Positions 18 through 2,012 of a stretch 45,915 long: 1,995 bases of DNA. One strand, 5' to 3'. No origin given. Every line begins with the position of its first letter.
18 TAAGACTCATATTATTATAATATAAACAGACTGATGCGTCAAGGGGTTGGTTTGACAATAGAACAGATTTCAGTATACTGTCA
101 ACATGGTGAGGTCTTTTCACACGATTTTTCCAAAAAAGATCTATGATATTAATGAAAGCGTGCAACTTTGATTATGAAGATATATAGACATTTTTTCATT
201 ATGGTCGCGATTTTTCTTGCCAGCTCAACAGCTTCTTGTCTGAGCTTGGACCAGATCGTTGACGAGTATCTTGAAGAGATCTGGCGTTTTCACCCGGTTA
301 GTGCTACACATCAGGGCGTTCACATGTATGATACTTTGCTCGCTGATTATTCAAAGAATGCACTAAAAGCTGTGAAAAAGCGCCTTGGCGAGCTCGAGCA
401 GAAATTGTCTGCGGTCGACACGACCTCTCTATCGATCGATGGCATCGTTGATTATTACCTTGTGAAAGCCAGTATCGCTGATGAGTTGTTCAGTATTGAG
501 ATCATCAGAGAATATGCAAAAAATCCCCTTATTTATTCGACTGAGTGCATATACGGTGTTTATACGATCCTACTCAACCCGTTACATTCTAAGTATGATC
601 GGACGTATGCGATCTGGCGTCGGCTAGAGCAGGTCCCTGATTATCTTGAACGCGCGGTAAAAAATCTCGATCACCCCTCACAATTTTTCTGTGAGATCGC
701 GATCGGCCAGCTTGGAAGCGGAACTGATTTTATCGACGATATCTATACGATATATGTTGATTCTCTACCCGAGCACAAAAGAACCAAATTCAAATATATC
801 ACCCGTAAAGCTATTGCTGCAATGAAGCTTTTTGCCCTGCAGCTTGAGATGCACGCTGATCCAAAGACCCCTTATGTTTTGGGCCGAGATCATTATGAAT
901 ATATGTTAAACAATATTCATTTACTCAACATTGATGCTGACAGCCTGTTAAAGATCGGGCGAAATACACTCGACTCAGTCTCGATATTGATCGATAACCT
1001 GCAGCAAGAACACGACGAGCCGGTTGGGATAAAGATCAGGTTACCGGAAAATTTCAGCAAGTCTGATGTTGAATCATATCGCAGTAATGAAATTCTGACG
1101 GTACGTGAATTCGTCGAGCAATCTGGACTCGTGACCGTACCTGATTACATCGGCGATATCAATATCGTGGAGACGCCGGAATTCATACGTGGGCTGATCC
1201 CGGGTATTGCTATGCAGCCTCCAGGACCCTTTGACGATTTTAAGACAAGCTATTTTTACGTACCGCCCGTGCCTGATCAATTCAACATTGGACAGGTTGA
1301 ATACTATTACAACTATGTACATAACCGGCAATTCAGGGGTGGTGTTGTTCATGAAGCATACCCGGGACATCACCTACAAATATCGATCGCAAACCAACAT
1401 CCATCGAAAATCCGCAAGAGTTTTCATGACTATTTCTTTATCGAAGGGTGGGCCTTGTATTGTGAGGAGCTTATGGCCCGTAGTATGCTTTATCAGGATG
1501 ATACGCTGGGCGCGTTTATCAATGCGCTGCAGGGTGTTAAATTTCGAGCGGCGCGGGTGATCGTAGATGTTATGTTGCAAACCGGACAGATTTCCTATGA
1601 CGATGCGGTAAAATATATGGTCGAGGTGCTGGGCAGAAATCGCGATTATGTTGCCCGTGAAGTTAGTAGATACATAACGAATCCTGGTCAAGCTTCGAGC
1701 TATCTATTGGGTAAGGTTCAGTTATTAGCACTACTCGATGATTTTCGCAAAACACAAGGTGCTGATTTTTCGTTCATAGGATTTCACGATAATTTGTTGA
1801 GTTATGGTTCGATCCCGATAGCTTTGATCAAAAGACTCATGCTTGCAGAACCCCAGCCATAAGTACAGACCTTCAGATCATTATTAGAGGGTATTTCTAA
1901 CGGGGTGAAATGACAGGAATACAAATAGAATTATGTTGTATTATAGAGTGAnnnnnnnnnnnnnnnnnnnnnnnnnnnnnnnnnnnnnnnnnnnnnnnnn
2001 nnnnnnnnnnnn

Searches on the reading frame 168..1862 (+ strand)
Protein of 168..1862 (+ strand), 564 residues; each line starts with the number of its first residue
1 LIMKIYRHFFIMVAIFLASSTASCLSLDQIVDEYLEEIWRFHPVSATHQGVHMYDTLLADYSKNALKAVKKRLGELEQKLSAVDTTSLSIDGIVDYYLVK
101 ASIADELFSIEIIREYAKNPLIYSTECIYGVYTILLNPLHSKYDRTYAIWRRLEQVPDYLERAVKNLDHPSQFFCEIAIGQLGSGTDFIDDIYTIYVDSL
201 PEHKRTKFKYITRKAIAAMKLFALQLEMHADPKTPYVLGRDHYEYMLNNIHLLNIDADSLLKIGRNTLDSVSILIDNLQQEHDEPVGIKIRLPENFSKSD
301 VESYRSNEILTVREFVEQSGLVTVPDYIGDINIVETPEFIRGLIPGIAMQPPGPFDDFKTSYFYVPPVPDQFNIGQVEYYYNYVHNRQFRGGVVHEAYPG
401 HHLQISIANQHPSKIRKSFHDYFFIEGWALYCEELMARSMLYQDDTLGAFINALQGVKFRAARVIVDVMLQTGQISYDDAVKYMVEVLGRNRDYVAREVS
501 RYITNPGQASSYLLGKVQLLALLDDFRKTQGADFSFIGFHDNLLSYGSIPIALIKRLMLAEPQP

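Call 60: search_protein_families(library=pfam, proteins=[window:168-1862:+], max_evalue=0.0001)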
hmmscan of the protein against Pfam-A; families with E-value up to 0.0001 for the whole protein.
window:168-1862:+ (564 aa): 1 family
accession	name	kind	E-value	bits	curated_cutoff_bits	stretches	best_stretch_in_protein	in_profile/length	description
PF05960.17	DUF885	-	2.2e-73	249.1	32.4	1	43-558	1-532/532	Bacterial protein of unknown function (DUF885)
